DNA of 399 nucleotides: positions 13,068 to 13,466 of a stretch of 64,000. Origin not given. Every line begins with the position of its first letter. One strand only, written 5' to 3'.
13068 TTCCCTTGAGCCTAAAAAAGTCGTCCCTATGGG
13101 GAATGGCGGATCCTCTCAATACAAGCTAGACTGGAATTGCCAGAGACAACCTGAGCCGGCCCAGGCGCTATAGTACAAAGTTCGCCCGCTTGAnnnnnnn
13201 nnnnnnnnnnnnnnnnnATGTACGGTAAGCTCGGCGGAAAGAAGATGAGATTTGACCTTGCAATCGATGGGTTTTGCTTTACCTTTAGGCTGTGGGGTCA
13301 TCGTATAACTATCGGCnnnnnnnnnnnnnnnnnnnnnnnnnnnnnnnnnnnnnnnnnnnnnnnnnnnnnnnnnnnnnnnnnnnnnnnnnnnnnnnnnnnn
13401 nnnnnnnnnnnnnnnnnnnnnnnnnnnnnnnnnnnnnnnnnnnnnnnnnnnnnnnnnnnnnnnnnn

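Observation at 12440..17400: Uncharacterised RiPP-like operon: LuxR regulator, SD-led microORF, rSAM/SPASM enzyme with RRE, CPBP protease, ABC exporter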

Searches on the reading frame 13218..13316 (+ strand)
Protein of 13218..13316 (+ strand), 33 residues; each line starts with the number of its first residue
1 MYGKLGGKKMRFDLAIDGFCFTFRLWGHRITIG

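Call 77: search_protein_representatives(alignment_id=A7)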
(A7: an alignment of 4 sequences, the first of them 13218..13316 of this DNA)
Query: 4 sequences, 33 profile positions. Proteins with E-value up to 0.001 (for the whole library): 6; up to 1e-10: 1; up to 1e-30: 0. The best 6 are listed.
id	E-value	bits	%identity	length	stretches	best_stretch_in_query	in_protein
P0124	1.1e-14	70.1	-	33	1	1-33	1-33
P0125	3.3e-07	46.2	-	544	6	2-22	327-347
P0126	1.7e-06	43.9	-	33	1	1-33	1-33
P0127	1.4e-05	40.9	-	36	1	15-33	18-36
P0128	5.7e-05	39.0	-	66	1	6-33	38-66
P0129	6.7e-04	35.6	-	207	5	7-29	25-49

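Call 79: find_encoding_contigs(protein=P0126, flank=5000, max_places=3)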
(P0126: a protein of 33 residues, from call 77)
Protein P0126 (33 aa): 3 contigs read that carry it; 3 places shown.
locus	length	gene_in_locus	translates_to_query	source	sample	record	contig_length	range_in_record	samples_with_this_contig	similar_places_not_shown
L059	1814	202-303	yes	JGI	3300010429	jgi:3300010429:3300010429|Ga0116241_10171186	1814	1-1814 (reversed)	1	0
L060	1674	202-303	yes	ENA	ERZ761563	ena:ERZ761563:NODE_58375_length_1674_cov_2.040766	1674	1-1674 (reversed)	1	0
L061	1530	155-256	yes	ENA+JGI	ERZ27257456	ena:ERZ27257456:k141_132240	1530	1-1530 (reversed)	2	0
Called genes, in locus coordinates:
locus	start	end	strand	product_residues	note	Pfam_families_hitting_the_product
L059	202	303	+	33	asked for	-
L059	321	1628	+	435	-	PF04055:Radical_SAM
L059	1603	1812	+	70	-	?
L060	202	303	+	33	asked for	-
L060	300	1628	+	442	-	PF04055:Radical_SAM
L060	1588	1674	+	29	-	?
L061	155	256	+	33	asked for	-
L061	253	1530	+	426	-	?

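Call 80: find_encoding_contigs(protein=P0128, flank=5000, max_places=3)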
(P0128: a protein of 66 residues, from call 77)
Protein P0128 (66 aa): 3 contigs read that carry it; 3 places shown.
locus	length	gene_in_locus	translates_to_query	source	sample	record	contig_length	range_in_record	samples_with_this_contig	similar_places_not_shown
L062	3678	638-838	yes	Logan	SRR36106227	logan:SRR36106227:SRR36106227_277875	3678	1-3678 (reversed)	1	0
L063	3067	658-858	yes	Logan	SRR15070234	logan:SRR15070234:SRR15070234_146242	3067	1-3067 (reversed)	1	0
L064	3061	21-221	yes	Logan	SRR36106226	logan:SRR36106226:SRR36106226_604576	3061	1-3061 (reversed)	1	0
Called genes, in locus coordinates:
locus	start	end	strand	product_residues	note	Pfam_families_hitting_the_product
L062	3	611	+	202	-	?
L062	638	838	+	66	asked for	-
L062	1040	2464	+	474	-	PF13353:Fer4_12 (weak), PF04055:Radical_SAM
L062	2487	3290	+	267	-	PF02517:Rce1-like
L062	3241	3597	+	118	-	-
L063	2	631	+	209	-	?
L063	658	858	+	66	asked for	-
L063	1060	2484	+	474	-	PF13353:Fer4_12 (faint), PF04055:Radical_SAM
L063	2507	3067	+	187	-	?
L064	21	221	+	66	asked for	-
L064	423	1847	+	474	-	PF13353:Fer4_12 (weak), PF04055:Radical_SAM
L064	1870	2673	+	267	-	PF02517:Rce1-like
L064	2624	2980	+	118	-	-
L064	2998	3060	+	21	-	?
